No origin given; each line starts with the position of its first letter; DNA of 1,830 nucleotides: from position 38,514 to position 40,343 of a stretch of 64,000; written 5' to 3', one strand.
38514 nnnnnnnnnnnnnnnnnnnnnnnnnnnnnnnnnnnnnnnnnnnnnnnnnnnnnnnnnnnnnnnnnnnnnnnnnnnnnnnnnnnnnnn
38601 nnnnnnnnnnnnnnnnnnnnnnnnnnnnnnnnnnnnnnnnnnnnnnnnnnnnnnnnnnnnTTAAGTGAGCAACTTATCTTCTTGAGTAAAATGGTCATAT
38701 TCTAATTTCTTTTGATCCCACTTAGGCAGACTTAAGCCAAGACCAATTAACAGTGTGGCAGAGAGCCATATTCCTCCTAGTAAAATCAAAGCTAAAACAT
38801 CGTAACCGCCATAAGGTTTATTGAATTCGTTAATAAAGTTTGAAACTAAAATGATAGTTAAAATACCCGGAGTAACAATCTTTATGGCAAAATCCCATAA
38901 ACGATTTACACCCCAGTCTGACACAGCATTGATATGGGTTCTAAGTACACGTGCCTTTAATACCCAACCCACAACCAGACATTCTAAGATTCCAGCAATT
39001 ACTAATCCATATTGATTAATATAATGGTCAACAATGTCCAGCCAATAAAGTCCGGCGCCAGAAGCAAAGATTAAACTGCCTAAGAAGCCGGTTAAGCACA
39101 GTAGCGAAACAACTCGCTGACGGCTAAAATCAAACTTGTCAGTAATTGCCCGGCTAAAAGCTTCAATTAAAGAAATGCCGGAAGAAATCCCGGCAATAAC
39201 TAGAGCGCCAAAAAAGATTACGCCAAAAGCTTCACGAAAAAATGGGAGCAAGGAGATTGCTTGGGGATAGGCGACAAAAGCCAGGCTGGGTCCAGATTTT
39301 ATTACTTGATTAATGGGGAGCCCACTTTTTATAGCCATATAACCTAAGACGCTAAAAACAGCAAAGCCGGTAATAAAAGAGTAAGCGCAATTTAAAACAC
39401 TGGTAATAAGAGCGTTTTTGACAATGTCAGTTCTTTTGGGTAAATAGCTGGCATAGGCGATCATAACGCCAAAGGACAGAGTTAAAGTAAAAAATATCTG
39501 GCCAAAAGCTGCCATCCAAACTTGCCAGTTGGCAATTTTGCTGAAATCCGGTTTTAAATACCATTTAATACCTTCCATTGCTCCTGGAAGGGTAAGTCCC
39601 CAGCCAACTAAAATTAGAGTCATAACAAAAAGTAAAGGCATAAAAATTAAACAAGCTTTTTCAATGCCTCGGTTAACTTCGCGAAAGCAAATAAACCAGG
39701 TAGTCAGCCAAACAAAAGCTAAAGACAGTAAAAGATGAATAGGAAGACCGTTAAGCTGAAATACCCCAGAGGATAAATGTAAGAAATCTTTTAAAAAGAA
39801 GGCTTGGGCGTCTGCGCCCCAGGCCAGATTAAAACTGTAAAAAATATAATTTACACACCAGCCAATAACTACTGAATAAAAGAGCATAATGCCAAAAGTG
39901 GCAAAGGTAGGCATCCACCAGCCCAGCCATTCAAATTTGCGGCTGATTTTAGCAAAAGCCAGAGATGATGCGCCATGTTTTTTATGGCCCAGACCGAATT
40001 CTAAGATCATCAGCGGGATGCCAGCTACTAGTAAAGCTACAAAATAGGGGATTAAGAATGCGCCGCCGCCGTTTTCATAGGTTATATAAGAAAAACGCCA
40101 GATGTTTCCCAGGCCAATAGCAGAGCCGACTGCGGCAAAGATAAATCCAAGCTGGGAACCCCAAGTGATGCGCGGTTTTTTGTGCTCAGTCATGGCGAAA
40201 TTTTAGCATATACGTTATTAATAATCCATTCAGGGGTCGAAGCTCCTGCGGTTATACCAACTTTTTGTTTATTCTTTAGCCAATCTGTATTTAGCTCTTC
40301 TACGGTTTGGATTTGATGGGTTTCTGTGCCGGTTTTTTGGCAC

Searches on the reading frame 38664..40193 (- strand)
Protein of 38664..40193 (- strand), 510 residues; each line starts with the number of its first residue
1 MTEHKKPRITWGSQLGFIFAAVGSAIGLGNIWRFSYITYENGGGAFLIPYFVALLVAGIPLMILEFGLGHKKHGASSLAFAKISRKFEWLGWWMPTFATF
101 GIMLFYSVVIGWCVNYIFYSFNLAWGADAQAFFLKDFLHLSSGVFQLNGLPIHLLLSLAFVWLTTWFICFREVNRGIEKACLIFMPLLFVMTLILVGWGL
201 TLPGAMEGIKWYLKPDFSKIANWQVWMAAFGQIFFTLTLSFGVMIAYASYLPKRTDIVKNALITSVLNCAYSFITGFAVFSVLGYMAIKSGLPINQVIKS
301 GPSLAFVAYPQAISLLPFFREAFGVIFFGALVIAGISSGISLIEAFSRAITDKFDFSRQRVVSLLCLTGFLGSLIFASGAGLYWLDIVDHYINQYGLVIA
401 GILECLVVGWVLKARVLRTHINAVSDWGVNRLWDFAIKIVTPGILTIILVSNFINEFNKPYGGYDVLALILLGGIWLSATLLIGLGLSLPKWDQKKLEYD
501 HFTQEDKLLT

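Call 32: search_protein_families(library=ncbifam, proteins=[window:38664-40193:-], max_evalue=0.00001)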
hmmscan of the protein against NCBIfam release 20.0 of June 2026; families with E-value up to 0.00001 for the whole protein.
window:38664-40193:- (510 aa): 1 family
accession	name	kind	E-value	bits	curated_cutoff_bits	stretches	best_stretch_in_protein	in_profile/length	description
NF037979.1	Na_transp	subfamily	5.2e-25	88.3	50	1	11-376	3-342/419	sodium-dependent transporter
